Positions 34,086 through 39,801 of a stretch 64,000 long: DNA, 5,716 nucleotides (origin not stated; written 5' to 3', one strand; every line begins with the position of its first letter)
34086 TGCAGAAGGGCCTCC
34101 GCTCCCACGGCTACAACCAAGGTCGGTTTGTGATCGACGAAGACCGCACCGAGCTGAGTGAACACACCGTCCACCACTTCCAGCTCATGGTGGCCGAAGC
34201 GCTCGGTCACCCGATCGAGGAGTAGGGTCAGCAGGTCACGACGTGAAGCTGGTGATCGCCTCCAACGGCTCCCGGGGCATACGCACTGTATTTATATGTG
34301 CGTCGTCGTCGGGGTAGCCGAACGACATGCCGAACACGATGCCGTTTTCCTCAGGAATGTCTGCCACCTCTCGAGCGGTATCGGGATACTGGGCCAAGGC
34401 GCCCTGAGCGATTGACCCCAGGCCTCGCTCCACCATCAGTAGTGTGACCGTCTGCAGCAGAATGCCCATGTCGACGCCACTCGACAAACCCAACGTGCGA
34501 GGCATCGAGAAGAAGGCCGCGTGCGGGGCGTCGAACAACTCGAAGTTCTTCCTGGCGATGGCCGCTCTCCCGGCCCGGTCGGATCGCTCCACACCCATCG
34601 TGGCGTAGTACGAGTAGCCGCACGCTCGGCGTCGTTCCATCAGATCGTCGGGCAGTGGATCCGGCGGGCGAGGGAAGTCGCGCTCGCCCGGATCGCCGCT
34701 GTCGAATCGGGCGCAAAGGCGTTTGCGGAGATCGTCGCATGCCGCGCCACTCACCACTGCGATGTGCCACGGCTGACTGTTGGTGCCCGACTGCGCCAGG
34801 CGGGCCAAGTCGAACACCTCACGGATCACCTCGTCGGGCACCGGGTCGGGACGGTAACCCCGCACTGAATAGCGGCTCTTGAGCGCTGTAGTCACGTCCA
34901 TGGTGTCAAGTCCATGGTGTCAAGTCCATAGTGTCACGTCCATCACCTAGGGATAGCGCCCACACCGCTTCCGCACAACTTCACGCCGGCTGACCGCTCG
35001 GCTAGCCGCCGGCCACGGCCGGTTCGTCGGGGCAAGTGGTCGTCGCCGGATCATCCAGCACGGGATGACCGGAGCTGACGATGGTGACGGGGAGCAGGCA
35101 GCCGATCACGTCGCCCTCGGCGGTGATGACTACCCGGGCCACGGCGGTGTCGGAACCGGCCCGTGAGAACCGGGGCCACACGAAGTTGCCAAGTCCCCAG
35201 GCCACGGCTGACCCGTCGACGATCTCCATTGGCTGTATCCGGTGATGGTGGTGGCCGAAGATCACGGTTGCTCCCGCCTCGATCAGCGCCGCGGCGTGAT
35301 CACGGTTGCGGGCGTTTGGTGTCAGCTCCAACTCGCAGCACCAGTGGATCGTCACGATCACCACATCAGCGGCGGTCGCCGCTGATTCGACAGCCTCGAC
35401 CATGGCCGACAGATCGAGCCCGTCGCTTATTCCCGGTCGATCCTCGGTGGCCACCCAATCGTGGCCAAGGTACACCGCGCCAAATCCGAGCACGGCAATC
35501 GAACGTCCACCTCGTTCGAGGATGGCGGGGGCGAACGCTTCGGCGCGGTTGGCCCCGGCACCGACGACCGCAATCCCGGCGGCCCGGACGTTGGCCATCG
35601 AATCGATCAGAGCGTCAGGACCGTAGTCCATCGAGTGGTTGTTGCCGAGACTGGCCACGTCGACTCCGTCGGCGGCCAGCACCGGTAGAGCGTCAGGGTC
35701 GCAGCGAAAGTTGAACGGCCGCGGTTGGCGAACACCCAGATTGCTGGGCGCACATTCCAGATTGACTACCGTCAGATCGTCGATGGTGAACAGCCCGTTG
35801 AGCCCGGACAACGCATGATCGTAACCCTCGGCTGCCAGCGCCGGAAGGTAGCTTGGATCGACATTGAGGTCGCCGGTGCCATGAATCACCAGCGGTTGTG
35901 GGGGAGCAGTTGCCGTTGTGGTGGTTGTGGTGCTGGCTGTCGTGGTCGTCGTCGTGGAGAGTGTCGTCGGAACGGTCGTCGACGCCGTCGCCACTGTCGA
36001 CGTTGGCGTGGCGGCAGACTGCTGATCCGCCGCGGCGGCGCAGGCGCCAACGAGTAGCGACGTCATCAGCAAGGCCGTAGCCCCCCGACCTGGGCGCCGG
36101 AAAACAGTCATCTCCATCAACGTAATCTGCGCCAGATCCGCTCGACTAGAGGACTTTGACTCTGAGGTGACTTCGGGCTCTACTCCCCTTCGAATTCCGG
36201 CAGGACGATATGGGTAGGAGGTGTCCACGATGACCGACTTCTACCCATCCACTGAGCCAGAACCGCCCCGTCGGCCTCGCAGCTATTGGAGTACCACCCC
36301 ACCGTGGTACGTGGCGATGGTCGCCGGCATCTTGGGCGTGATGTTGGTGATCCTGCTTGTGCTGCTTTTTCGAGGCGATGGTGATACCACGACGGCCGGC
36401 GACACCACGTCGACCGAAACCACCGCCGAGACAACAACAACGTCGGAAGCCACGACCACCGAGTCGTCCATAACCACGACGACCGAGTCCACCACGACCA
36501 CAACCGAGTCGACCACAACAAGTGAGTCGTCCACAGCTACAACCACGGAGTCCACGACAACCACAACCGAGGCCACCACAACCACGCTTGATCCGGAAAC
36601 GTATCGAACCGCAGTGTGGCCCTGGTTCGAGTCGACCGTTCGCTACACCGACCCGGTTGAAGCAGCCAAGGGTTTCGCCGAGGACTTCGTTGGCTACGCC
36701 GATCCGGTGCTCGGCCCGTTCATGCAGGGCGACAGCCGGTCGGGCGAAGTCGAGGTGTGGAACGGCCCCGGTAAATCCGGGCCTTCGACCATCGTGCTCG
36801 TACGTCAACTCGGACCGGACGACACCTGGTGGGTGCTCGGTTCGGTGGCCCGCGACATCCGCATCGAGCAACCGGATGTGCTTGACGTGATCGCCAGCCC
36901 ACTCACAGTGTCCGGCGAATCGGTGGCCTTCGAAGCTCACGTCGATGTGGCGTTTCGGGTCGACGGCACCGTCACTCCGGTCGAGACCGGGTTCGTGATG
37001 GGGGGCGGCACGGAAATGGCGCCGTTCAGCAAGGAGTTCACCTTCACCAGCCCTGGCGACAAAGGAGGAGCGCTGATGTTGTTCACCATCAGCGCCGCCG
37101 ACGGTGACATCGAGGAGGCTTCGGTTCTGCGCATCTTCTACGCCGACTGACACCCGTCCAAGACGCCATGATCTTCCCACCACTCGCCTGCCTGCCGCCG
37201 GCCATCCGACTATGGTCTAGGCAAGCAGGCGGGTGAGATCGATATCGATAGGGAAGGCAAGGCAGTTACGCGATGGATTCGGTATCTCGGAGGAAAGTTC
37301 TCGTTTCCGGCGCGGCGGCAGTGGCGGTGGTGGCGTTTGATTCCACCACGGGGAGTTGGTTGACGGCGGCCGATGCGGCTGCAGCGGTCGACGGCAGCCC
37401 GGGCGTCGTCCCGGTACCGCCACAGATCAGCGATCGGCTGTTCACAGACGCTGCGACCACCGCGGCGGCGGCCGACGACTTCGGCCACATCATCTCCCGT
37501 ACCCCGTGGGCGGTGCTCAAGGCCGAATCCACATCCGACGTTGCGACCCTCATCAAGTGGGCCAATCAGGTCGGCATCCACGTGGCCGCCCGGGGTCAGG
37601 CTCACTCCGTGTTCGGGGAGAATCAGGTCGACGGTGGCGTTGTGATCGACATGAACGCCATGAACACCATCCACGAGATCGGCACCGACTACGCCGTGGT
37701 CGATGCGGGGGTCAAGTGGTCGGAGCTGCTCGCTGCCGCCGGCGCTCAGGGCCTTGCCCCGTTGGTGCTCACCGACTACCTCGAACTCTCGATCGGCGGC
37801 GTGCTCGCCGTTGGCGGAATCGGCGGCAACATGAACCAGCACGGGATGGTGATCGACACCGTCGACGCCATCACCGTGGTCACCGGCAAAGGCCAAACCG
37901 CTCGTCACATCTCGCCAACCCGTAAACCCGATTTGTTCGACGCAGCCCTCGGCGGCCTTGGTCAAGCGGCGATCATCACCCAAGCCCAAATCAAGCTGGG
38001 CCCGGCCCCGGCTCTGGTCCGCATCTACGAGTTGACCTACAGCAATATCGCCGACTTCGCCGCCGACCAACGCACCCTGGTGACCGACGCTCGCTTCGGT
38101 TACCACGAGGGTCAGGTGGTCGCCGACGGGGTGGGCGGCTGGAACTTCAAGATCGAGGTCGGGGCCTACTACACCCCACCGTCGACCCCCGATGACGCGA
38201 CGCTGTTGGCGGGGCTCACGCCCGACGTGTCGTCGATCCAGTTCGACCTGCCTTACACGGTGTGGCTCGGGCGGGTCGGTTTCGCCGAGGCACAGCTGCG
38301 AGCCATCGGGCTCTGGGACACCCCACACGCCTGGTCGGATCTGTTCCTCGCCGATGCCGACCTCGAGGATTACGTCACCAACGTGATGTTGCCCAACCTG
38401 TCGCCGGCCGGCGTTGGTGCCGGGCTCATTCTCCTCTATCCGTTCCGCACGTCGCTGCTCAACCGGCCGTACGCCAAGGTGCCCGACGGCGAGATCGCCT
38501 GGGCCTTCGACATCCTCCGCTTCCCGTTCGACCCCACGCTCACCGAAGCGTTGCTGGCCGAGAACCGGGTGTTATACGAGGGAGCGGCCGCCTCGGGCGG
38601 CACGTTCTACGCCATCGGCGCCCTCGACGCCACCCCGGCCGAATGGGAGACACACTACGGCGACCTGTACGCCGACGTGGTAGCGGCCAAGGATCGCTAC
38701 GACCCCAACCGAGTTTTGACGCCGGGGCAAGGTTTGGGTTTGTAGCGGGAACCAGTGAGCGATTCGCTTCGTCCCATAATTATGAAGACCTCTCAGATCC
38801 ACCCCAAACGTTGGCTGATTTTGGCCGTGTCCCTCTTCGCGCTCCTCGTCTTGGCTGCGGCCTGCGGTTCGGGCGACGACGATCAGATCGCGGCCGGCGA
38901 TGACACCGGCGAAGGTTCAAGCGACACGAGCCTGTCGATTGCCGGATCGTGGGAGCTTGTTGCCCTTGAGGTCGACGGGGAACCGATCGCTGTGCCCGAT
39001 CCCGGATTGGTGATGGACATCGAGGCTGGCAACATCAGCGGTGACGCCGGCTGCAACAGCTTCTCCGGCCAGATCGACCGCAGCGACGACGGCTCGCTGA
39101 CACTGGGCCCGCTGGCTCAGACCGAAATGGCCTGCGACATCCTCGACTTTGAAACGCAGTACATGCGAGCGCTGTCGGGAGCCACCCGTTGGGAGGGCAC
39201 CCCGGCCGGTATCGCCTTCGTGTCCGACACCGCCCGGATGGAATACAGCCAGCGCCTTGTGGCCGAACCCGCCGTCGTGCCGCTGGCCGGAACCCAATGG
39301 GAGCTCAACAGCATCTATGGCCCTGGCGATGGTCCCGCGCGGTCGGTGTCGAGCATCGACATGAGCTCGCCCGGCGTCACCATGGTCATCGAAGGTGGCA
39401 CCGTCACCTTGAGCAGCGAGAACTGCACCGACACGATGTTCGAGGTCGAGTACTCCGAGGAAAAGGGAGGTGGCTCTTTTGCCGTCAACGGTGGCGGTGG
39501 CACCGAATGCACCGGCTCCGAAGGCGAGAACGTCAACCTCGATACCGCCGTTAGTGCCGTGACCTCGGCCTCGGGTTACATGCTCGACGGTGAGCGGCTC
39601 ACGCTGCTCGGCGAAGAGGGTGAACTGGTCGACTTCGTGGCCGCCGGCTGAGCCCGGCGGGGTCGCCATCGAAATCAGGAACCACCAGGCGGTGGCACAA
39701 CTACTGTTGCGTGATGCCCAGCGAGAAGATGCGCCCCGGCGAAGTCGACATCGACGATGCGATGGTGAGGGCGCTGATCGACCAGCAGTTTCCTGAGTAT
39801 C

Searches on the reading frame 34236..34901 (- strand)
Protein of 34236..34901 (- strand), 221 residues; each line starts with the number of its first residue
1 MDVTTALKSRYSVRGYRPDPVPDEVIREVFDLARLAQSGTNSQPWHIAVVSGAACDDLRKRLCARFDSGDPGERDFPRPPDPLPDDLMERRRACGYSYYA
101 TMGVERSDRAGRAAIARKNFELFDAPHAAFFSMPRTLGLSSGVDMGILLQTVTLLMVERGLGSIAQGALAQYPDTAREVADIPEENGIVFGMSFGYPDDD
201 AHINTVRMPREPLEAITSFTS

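Call 22: search_protein_families(library=pfam, proteins=[window:34236-34901:-], max_evalue=0.00001)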
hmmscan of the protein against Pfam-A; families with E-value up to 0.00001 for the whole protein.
window:34236-34901:- (221 aa): 2 families
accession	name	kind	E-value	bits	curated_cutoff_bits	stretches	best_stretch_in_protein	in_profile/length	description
PF00881.29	Nitroreductase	-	1.6e-20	74.4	23.5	1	7-196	1-167/167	Nitroreductase family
PF14512.11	TM1586_NiRdase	-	1.2e-06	28.8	27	0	143-217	82-149/215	Putative TM nitroreductase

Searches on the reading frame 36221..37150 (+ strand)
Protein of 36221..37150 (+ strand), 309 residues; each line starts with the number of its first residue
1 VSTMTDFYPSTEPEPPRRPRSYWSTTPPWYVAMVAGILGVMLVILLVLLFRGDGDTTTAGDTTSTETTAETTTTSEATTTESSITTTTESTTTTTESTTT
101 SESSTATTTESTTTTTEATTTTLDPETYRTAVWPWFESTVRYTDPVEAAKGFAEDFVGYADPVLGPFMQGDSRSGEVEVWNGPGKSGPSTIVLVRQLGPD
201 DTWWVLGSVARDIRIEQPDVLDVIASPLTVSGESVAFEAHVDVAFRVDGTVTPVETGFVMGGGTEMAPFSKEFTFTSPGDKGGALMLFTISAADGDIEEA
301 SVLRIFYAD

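Call 22: search_protein_families(library=pfam, proteins=[window:36221-37150:+], max_evalue=0.00001)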
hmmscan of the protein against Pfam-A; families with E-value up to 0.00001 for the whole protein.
window:36221-37150:+ (309 aa): 1 family
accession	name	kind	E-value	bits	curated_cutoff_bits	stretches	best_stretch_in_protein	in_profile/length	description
PF10648.15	Gmad2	-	3.8e-10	40.4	25.7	1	213-295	2-85/86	Immunoglobulin-like domain of bacterial spore germination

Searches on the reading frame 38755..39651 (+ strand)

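Call 23: search_protein_families(library=pfam, proteins=[window:38755-39651:+], max_evalue=0.00001)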
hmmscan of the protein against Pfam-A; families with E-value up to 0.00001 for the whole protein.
window:38755-39651:+ (298 aa): 1 family
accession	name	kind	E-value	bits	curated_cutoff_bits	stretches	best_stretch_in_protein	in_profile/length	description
PF03724.22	META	-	1.8e-19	70.2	24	1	64-147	7-89/109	META domain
